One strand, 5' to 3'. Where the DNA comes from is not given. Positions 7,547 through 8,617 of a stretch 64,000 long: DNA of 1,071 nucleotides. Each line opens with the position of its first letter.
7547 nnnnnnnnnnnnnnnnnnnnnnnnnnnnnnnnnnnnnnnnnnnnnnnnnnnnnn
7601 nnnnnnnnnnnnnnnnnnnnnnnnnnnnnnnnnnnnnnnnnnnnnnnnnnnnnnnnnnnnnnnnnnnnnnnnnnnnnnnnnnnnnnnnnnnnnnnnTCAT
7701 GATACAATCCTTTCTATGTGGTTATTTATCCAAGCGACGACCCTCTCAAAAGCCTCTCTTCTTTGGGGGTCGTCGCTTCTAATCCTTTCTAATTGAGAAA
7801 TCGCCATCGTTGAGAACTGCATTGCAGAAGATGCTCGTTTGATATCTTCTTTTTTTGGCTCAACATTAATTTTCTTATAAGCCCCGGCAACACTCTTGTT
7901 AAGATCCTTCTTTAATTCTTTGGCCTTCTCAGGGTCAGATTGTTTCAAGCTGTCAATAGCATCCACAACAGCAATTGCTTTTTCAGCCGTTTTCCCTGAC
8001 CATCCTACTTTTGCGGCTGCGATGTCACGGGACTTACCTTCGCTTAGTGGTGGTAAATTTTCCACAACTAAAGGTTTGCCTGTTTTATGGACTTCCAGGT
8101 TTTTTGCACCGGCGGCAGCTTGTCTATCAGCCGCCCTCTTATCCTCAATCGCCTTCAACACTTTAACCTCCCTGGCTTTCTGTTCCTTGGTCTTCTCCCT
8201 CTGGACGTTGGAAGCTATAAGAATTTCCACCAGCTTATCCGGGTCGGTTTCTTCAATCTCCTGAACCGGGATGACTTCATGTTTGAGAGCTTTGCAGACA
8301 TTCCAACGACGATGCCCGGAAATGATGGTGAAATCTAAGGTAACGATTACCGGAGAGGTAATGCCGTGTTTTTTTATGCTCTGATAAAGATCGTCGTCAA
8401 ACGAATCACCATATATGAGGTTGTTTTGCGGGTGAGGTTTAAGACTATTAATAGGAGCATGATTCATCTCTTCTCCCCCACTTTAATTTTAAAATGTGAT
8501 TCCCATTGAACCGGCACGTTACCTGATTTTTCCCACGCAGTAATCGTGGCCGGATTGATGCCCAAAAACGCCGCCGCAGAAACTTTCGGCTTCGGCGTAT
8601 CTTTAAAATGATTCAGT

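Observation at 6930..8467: Two tandem ParB-N (Srx/CTPase-fold) proteins without a ParA partner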

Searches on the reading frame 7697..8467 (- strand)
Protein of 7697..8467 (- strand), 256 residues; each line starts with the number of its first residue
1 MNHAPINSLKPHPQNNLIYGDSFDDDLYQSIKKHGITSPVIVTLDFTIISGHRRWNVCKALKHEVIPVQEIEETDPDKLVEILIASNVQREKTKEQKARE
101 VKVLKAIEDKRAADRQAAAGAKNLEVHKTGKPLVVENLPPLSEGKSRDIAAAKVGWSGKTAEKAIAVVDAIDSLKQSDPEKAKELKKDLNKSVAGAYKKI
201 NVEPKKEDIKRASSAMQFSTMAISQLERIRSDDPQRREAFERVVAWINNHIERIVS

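Call 3: search_protein_families(library=pfam, proteins=[window:7697-8467:-], max_evalue=0.01)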
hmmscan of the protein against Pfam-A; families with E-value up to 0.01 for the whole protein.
window:7697-8467:- (256 aa): 1 family
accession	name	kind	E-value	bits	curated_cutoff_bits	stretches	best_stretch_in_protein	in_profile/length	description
PF02195.25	ParB_N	-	2.3e-07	31.2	26.3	1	19-89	22-95/95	ParB N-terminal domain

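Call 4: search_protein_families(library=phrogs, proteins=[window:7697-8467:-], max_evalue=0.001)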
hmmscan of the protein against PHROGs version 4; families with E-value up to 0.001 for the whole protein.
window:7697-8467:- (256 aa): 18 families
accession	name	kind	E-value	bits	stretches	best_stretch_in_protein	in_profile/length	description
phrog_4715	-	DNA, RNA and nucleotide metabolism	4.6e-22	79.1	1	5-208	151-339/630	ParB-like partition protein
phrog_12047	-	DNA, RNA and nucleotide metabolism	2.5e-18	67.6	1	6-252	5-236/301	ParB-like partition nuclease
phrog_8071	-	DNA, RNA and nucleotide metabolism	3.4e-13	50.6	1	2-226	8-222/389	ParB-like partition protein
phrog_498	-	other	6.4e-12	45.8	1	3-92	37-128/633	DNA methyltransferase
phrog_620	-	DNA, RNA and nucleotide metabolism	7.1e-12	46.9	1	4-87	12-95/217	ParB-like partition protein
phrog_17439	-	unknown function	5.5e-09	36.8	1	25-138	41-155/240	-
phrog_940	-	DNA, RNA and nucleotide metabolism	1.5e-08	35.3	1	5-94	10-99/388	nuclease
phrog_8947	-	unknown function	7.2e-08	33.3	1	17-93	33-109/219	-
phrog_6218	-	DNA, RNA and nucleotide metabolism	1.8e-07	31.6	1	8-92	12-101/506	ParB-like partition protein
phrog_18056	-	DNA, RNA and nucleotide metabolism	9.5e-07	29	1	6-125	8-117/387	ParB-like partition nuclease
phrog_723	-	DNA, RNA and nucleotide metabolism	1.5e-06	29.2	1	3-97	15-112/223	ParB-like partition protein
phrog_3264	-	DNA, RNA and nucleotide metabolism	2e-06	28.6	1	27-208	75-236/337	ParB-like partition protein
phrog_930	-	DNA, RNA and nucleotide metabolism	1.1e-05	26.4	1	6-68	12-74/223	ParB-like partition protein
phrog_21315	-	unknown function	2.1e-05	24.7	1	26-135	34-140/415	-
phrog_3951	-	unknown function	3.9e-05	24.3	1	4-92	21-114/301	-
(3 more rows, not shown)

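Call 7: search_dna_similar(query=window:7697-8467:-, collection=phages, mode=protein, max_rows=25)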
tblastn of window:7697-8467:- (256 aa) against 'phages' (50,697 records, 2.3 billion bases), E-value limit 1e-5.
Records with a match: 4; places in all: 4; records where one place covers at least 80% of the query: 0.
Best place of each record, by identity: <60% 4.
By first word of the organism name: Pseudomonas 2; Caudoviricetes 1; Bacteriophage 1.
By host as written in the record: Pseudomonas sp. ANT_H14 2; - 2.
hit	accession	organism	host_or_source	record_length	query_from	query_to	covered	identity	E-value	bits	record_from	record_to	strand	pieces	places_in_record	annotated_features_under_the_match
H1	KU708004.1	Pseudomonas phage phiAH14a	Pseudomonas sp. ANT_H14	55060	19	164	57%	30.5%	1e-6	55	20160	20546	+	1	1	ParBc-like nuclease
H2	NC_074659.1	Pseudomonas phage phiAH14a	Pseudomonas sp. ANT_H14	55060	19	164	57%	30.5%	1e-6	55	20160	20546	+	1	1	ParBc-like nuclease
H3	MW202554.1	Caudoviricetes sp.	Manatee Spring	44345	9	107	39%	41.0%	5e-11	68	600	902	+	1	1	chromosome partitioning protein parB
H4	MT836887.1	Bacteriophage sp.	human fecal samples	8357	6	91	34%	33.3%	9e-6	52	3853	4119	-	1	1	record has no annotation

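Call 15: find_homologous_proteins(query=window:7697-8467:-)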
Query window:7697-8467:- (256 aa): 37 proteins with E <= 0.001 among 1448 candidates.
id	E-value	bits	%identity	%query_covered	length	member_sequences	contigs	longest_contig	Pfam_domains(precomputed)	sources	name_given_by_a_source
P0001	5.6e-160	548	100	100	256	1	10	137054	PF02195.27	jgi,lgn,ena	-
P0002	2.0e-90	321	63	98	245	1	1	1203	PF02195.27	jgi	jgi:ParB family chromosome partitioning protein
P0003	6.4e-90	319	62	98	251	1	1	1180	PF02195.27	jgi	jgi:ParB family chromosome partitioning protein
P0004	1.1e-70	256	63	78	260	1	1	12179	PF02195.27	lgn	-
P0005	1.5e-43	167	51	73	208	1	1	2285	PF02195.27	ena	-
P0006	1.5e-40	158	42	98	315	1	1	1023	PF02195.27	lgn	-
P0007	1.1e-37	148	48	78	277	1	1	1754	PF02195.27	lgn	-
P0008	9.1e-36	142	48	76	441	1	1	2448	PF07505.18,PF02195.27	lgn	-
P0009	1.3e-35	141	46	77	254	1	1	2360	PF02195.27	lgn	-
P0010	7.9e-35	139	47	76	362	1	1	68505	PF02195.27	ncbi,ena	-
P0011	1.7e-34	138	45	75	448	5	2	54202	PF07505.18,PF02195.27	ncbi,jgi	jgi:protein gp37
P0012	4.3e-31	127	60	49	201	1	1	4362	-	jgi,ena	-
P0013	1.2e-30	125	45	75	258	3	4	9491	PF02195.27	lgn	-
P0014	3.0e-30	124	55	54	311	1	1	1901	-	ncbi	-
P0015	3.7e-30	124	38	78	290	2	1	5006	PF02195.27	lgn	-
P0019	2.0e-21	95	35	82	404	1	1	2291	PF05063.21,PF02195.27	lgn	-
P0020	7.4e-21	93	35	83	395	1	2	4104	PF05063.21,PF02195.27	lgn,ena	-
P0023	1.4e-18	86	35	85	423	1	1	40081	PF02086.22,PF02195.27,PF01555.25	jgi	jgi:ParB-like chromosome segregation protein Spo0J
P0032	5.8e-17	80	34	95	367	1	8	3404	PF05063.21,PF02195.27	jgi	jgi:ParB/RepB/Spo0J family partition protein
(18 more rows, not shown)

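Call 17: find_encoding_contigs(protein=P0001, flank=10000, max_places=4)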
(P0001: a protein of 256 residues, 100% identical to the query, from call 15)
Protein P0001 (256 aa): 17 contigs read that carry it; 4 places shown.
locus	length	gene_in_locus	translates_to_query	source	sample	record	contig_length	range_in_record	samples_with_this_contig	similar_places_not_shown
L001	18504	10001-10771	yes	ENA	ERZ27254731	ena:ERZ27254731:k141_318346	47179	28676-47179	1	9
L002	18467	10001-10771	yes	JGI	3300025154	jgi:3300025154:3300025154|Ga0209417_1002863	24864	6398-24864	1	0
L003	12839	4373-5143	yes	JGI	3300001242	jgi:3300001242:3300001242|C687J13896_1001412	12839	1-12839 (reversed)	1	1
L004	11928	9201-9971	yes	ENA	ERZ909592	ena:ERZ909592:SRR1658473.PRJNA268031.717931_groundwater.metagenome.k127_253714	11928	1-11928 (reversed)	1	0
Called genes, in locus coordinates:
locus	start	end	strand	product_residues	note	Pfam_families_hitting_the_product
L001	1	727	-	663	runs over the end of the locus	PF26675:DUF8224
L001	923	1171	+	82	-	-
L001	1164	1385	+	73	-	-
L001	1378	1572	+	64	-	-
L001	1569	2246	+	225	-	PF04446:Thg1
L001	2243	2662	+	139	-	-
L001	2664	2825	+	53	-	-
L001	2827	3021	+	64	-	-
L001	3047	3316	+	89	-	-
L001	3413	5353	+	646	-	PF09250:Prim-Pol, PF13481:AAA_25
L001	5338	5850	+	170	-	-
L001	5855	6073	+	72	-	-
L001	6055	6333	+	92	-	-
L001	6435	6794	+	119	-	-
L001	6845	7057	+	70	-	-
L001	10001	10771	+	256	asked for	PF02195:ParB_N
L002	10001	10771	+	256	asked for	PF02195:ParB_N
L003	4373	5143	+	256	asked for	PF02195:ParB_N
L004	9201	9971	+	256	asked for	PF02195:ParB_N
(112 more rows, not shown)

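Call 18: find_encoding_contigs(protein=P0004, flank=8000, max_places=3)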
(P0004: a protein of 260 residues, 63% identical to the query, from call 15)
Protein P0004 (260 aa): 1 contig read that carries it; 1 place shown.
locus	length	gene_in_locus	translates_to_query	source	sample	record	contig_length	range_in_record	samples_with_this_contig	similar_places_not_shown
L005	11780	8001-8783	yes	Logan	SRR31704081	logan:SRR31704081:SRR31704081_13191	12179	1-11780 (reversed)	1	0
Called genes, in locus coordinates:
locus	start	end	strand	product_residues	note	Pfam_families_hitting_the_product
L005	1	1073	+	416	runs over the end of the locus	PF00589:Phage_integrase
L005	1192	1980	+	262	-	-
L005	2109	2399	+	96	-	-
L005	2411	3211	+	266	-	PF02498:Bro-N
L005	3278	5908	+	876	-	PF22763:NrS1-1_pol-like_HBD, PF13148:DUF3987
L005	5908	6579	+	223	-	-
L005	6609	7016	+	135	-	-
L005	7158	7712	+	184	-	-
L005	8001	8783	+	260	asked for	PF02195:ParB_N (weak)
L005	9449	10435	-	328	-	PF00078:RVT_1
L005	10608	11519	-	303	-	PF28093:STM3845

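Call 35: search_solved_structures(query=A2, max_evalue=0.1, show_alignments=2)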
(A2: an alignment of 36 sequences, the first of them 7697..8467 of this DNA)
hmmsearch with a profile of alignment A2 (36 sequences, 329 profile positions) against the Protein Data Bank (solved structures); distinct sequences matched with E-value up to 0.1: 17.
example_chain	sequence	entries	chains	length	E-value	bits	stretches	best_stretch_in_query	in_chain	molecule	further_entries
6t1f_A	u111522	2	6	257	7.6e-13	51.8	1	35-106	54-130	Chromosome-partitioning protein ParB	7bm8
7nfu_A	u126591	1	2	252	1.6e-12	50.8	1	9-106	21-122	Nucleoid occlusion protein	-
7bnk_A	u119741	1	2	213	1.9e-12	50.6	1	35-106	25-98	ParB family protein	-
7ol9_A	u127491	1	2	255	1.9e-12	50.6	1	6-106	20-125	Nucleoid occlusion protein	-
7bnr_A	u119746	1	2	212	1.9e-12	50.5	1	35-106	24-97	ParB family protein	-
7o0n_A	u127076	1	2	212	2.3e-12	50.3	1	35-106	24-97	ParB family protein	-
7ng0_A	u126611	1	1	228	5.1e-12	49.1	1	32-106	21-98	Nucleoid occlusion protein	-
6sdk_A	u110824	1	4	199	3e-10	43.3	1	14-106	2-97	Stage 0 sporulation protein J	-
1vz0_A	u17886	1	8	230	1.8e-09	40.7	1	36-121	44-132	Chromosome-partitioning protein Spo0J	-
4umk_A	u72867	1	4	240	4.1e-08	36.3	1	17-107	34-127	PROBABLE CHROMOSOME-PARTITIONING PROTEIN PARB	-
1vk1_A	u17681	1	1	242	4.5e-05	26.3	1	15-91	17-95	Conserved hypothetical protein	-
5k5a_B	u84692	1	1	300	0.00097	21.9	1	37-94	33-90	ParB domain protein nuclease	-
6ky4_A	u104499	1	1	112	0.0021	20.8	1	36-91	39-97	Sulfiredoxin, chloroplastic/mitochondrial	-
5k5d_B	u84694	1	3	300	0.0023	20.7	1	38-94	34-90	ParB domain protein nuclease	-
5x0j_A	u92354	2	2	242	0.0026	20.5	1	16-92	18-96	Free serine kinase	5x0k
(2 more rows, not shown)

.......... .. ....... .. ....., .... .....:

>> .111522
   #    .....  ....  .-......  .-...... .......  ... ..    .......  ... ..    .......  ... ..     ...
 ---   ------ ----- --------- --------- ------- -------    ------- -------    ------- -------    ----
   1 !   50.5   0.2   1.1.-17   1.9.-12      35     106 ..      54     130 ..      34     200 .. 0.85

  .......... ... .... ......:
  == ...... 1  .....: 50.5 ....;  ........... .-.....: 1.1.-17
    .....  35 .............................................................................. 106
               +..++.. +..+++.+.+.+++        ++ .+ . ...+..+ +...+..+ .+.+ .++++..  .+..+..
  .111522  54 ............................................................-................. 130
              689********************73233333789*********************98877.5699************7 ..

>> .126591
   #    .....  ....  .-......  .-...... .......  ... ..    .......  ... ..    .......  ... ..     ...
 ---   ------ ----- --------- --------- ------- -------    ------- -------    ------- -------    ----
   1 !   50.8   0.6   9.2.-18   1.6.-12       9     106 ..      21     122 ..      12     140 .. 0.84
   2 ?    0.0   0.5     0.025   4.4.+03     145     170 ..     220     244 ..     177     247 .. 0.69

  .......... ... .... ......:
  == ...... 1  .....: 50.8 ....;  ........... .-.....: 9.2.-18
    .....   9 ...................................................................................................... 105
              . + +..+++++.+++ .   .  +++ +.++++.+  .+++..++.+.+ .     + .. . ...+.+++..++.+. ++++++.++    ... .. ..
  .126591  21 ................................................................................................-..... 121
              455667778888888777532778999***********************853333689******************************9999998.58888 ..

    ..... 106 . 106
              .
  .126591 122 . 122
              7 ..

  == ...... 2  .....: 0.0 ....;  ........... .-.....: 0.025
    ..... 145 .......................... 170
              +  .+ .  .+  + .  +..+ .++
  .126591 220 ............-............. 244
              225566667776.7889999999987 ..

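Call 44: predict_structure(alignment_id=A2)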
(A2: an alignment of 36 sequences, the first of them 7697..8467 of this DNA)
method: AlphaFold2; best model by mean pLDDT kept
length: 256 residues; sequences in the alignment: 36
mean_pLDDT: 90.0   pTM: 0.74
mean pLDDT of the five models: 90.0, 88.0, 86.6, 85.4, 85.2
residues with pLDDT >= 90: 171; 70-90: 60; 50-70: 25; < 50: 0
segments of 3 or more residues with pLDDT < 50: none
pLDDT, mean of each block of 10 residues (from residue 1): 96 96 95 97 98 97 98 97 96 97 96 91 85 67 84 97 97 96 98 97 66 77 78 81 84 71
secondary structure, 60 per line:
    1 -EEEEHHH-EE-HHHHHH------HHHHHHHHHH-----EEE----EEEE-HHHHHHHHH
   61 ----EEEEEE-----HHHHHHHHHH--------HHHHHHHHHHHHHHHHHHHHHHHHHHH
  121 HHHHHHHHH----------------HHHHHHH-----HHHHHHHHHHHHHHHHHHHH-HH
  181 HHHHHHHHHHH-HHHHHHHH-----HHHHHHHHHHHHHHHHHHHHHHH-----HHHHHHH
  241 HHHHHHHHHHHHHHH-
elements in order: E2-5 H13-18 H25-34 E40-42 E47-50 H52-60 E65-70 H76-85 H94-129 H146-152 H158-177 H179-191 H193-200 H206-228 H234-255

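Call 48: fold_search(model_id=the predicted structure, library=pdb)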
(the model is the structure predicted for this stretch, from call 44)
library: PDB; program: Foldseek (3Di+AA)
matches with E <= 10: 86; with E <= 0.001: 31
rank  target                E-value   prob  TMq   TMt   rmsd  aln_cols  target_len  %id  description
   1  5k5d_B                5.4e-06  1.00  0.42  0.43  14.4       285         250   16  Structure of the C2221 form of Pnob8-like ParB-N domain (released 2016-06-15)
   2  7bm8_A                5.7e-06  1.00  0.31  0.43  15.9       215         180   19  Crystal structure of the C-terminally truncated chromosome-partitioning protein ParB from Caulobacter crescentus compl (released 2021-04-28)
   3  7ng0                  5.7e-06  1.00  0.31  0.40  18.8       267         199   19  Crystal structure of N- and C-terminally truncated Geobacillus thermoleovorans nucleoid occlusion protein Noc (released 2021-02-17)
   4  5k5d_A                6.3e-06  1.00  0.43  0.43  14.2       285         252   15  Structure of the C2221 form of Pnob8-like ParB-N domain (released 2016-06-15)
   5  7ol9_B                1.1e-05  1.00  0.30  0.38  15.7       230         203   17  Crystal structure of C-terminally truncated Bacillus subtilis nucleoid occlusion protein (Noc) complexed to the Noc-bi (released 2022-03-09)
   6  7ol9_A                1.9e-05  1.00  0.26  0.33  13.4       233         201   18  Crystal structure of C-terminally truncated Bacillus subtilis nucleoid occlusion protein (Noc) complexed to the Noc-bi (released 2022-03-09)
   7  6t1f_D                2.9e-05  1.00  0.36  0.46   9.4       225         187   18  Crystal structure of the C-terminally truncated chromosome-partitioning protein ParB from Caulobacter crescentus compl (released 2020-10-14)
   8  8qa9_B                2.9e-05  1.00  0.38  0.46   9.8       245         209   14  Crystal structure of the RK2 plasmid encoded co-complex of the C-terminally truncated transcriptional repressor protei (released 2024-02-21)
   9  6t1f_B                3.2e-05  1.00  0.35  0.45   9.6       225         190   18  Crystal structure of the C-terminally truncated chromosome-partitioning protein ParB from Caulobacter crescentus compl (released 2020-10-14)
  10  7bnr_A                3.2e-05  1.00  0.31  0.40  16.6       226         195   16  Crystal structure of a ParB Q52A mutant from Myxococcus xanthus bound to CTPyS (released 2021-09-08)
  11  8qa9_A                3.5e-05  1.00  0.39  0.47  12.0       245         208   14  Crystal structure of the RK2 plasmid encoded co-complex of the C-terminally truncated transcriptional repressor protei (released 2024-02-21)
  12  7o0n_A                3.9e-05  1.00  0.31  0.40  16.6       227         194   16  Crystal structure of a ParB E93A mutant from Myxococcus xanthus bound to CDP and monothiophosphate (released 2021-09-15)
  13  6sdk_A                4.4e-05  1.00  0.31  0.39  18.4       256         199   17  Crystal structure of bacterial ParB dimer bound to CDP (released 2019-10-23)
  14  7bnk_A                4.8e-05  1.00  0.31  0.40  16.7       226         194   16  Crystal structure of ParB from Myxococcus xanthus bound to CDP and Monothiophosphate (released 2021-09-08)
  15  7bnk_B                5.1e-05  1.00  0.31  0.40  16.5       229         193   16  Crystal structure of ParB from Myxococcus xanthus bound to CDP and Monothiophosphate (released 2021-09-08)
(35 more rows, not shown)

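Call 70: search_protein_families(library=pfam, alignment_id=A5, max_evalue=0.01)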
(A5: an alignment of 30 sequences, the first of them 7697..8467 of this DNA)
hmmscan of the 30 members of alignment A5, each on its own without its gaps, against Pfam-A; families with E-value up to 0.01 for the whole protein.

A. member 1, window:7697-8467:- (256 aa): 1 family
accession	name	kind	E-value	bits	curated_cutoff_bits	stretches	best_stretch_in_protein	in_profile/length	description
PF02195.25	ParB_N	-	2.3e-07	31.2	26.3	1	19-89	22-95/95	ParB N-terminal domain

B. families by the number of members that match (of 30 scanned): 11 families
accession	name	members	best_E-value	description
PF02195.25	ParB_N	7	1.1e-08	ParB N-terminal domain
PF13518.12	HTH_28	1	0.00084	Helix-turn-helix domain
PF15161.11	Neuropep_like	1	0.0013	Neuropeptide-like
PF13384.12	HTH_23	1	0.0014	Homeodomain-like domain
PF04926.20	PAP_RNA-bind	1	0.0022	Poly(A) polymerase predicted RNA binding domain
PF05597.16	Phasin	1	0.0037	Poly(hydroxyalcanoate) granule associated protein (phasin)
PF08281.18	Sigma70_r4_2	1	0.0039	Sigma-70, region 4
PF21805.3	Imm5_like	1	0.0067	Imm-5 like putative immunity protein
PF21546.3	FGGY_C_2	1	0.0074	Carbohydrate kinase FGGY, C-terminal domain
PF17762.8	HTH_ParB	1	0.0086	ParB HTH domain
PF13560.12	HTH_31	1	0.0093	Helix-turn-helix domain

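Call 91: search_protein_families(library=padloc, proteins=[window:7697-8467:-], max_evalue=0.01)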
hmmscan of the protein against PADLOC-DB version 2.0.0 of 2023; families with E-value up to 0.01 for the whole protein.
window:7697-8467:- (256 aa): 1 family
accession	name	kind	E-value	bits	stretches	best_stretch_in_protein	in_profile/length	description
PDLC03229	MTase_II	-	7.8e-07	26.2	1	13-109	25-122/436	Type II methyltransferase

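Call 92: search_protein_families(library=ncbifam, proteins=[window:7697-8467:-], max_evalue=0.001)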
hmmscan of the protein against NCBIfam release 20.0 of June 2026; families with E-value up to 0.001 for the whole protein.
window:7697-8467:- (256 aa): 3 families
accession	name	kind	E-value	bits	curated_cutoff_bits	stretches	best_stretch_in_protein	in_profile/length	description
TIGR00180.1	parB_part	domain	8.7e-10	38.6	58.45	1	25-95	30-105/186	ParB/RepB/Spo0J family partition protein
TIGR04285.1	nucleoid_noc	exception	6.3e-09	35.6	315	1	24-93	26-97/255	nucleoid occlusion protein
TIGR03734.1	PRTRC_parB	hypoth_equivalog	4.1e-08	32.2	278.6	1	25-98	18-98/555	PRTRC system ParB family protein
